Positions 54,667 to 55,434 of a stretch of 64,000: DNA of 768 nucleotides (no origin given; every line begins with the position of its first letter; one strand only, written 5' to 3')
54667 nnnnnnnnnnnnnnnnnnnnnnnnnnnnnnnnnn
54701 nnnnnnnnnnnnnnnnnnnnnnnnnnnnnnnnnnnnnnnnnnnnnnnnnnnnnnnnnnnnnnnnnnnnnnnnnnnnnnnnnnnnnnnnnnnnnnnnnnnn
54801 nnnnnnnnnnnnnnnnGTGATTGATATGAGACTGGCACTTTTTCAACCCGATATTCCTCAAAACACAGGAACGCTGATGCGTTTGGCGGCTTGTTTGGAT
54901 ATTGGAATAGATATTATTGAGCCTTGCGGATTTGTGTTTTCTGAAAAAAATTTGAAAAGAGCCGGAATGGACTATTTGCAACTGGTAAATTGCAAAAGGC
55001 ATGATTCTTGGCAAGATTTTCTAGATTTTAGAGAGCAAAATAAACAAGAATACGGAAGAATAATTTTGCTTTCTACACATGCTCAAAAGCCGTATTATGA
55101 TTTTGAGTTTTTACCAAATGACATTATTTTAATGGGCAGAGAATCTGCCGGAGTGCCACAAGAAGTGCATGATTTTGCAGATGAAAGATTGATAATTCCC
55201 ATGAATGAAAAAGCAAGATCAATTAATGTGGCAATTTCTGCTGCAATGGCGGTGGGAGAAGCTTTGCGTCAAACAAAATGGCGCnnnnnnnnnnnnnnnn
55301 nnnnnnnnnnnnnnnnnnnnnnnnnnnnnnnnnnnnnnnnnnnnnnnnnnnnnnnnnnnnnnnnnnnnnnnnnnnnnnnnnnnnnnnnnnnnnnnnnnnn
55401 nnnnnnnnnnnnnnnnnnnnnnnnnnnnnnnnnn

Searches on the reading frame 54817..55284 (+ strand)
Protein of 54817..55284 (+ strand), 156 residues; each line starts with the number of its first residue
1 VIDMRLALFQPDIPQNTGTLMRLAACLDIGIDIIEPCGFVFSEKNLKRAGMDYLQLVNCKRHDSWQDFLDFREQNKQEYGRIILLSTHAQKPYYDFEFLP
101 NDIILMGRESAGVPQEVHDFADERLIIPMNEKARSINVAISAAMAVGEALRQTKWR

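Call 79: search_protein_families(library=pfam, proteins=[window:54817-55284:+], max_evalue=0.001)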
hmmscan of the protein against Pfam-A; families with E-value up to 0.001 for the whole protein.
window:54817-55284:+ (156 aa): 1 family
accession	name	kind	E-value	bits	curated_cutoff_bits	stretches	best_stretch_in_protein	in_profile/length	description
PF00588.24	SpoU_methylase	-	1.7e-30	106.4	29.7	1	4-145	2-140/142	SpoU rRNA Methylase family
